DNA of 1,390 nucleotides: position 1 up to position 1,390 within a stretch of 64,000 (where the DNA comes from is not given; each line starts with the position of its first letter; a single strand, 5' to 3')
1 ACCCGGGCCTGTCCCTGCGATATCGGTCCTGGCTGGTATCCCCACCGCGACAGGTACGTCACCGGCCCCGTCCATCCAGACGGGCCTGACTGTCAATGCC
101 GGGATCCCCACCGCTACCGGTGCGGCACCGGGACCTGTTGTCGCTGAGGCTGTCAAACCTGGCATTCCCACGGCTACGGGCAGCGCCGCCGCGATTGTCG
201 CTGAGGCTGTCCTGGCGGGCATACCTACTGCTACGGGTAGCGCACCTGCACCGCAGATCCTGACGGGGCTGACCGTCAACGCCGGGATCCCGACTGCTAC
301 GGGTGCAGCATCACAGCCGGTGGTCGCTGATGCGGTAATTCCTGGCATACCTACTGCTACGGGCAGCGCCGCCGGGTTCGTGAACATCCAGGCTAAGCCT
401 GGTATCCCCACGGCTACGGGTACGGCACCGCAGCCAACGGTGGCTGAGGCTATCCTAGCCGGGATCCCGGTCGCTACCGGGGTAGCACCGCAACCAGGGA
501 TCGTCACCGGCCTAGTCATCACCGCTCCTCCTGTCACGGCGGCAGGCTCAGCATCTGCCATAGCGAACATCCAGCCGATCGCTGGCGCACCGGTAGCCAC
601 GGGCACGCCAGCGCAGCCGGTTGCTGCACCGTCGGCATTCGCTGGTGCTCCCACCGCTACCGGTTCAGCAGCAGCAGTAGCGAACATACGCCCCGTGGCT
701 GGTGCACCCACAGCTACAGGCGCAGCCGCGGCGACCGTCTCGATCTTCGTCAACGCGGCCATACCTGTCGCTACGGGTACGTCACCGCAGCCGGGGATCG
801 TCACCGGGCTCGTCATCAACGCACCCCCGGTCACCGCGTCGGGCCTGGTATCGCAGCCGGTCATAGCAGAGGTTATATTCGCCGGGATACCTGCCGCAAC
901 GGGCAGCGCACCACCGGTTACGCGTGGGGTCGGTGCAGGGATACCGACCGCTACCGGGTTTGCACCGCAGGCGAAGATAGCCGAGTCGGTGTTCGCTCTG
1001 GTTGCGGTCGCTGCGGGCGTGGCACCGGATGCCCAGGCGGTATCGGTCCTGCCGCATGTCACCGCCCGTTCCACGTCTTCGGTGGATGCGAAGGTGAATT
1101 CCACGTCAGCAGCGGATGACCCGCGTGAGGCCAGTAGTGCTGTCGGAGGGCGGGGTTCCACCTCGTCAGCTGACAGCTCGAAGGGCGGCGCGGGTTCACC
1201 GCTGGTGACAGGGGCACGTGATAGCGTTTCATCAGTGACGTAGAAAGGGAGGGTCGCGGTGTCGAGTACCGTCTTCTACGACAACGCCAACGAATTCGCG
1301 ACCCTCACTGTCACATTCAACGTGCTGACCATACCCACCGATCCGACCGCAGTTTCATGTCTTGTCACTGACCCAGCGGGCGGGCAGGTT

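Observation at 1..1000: Novel 20-residue tandem repeat (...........) structural protein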

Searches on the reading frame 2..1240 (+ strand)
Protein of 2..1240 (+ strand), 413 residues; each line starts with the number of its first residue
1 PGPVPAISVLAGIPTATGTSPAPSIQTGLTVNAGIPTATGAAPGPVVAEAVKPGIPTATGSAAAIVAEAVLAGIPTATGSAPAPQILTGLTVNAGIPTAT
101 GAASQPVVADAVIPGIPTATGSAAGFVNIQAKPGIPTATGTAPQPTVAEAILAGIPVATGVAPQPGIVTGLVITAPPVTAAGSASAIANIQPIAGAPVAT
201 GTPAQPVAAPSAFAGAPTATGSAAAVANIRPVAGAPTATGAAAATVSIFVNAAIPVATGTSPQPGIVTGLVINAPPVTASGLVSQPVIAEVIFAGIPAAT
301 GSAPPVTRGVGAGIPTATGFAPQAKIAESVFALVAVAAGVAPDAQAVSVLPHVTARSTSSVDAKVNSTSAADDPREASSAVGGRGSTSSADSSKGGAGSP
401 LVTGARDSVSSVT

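Call 7: search_protein_families(library=pfam, proteins=[window:2-1240:+], max_evalue=0.01)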
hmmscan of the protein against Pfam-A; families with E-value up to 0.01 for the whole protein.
window:2-1240:+ (413 aa): 0 families

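Call 8: search_protein_families(library=phrogs, proteins=[window:2-1240:+], max_evalue=0.01)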
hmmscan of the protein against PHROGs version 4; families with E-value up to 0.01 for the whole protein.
window:2-1240:+ (413 aa): 0 families

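Call 9: search_dna_similar(query=window:2-1240:+, collection=phages, mode=protein, max_rows=25, max_evalue=0.001)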
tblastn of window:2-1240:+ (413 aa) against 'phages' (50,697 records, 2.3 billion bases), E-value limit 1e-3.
No match.

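Call 31: search_protein_representatives(protein=window:2-1057:+)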
Query: 352 residues. Proteins with E-value up to 0.001 (for the whole library): 14; up to 1e-10: 5; up to 1e-30: 4. The best 14 are listed.
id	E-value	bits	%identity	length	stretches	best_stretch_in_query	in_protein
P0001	2.3e-184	628.5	100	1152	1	1-352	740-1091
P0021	3.7e-75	269.6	50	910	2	14-352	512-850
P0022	1.4e-37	146.1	45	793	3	1-186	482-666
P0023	8.2e-36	140.4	45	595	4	199-352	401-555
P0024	1.3e-30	123.3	55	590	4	1-124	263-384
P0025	1.4e-10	57.5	41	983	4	5-173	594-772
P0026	4.6e-09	52.5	54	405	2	30-163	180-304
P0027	1.2e-06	44.5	26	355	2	31-201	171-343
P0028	1.8e-06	44.0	42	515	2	3-129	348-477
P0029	2.4e-05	40.2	36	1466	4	2-302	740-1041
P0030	5.0e-05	39.2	39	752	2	1-218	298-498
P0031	1.3e-04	37.8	25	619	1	10-173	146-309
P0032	4.2e-04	36.2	41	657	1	3-147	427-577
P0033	8.2e-04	35.2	44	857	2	29-166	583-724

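Call 43: find_homologous_proteins(query=window:2-1240:+, max_evalue=0.001)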
Query window:2-1240:+ (413 aa): 3 proteins with E <= 0.001 among 8000 candidates.
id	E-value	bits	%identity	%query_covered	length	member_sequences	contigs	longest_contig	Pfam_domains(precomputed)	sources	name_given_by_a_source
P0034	6.6e-84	300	57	92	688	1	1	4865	-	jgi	jgi:hypothetical protein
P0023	4.7e-43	166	43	73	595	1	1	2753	-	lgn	-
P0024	2.3e-25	108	52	45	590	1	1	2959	-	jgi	jgi:hypothetical protein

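Call 53: search_protein_families(library=phrogs, proteins=[P0029, P0021], max_evalue=0.01)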
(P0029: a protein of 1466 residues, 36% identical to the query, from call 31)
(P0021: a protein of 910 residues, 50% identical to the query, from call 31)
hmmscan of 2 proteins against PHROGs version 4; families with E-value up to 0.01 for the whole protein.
P0029 (1466 aa): 1 family
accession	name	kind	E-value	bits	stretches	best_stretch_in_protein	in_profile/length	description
phrog_1084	-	unknown function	0.00048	21.2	1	1355-1461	4-108/123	unknown function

P0021 (910 aa): 0 families

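Call 54: predict_structure(alignment_id=A3)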
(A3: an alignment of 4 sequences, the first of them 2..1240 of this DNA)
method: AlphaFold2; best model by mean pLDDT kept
length: 413 residues; sequences in the alignment: 4
mean_pLDDT: 30.8   pTM: 0.20
mean pLDDT of the five models: 30.8, 29.0, 28.0, 27.4, 26.7
residues with pLDDT >= 90: 0; 70-90: 0; 50-70: 0; < 50: 413
segments of 3 or more residues with pLDDT < 50: 1-413
pLDDT, mean of each block of 10 residues (from residue 1): 33 33 31 32 32 36 35 36 37 37 34 32 29 29 26 26 28 25 24 28 26 26 25 30 31 33 31 34 32 31 32 30 33 25 30 28 32 31 32 34 33 35
secondary structure, 60 per line:
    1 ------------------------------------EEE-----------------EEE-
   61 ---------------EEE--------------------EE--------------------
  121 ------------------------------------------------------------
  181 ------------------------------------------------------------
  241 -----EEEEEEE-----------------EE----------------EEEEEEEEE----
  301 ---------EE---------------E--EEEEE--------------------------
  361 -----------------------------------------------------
elements in order: E37-39 E57-59 E76-78 E246-252 E288-296 E330-334

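Call 92: search_solved_structures(query=window:2-1240:+, max_evalue=10)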
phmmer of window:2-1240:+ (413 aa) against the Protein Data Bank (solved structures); distinct sequences matched with E-value up to 10: 0.

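Call 96: search_protein_families(library=ncbifam, proteins=[P0025], max_evalue=0.01)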
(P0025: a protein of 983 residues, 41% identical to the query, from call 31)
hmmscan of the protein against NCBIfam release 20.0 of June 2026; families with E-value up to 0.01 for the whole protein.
P0025 (983 aa): 0 families
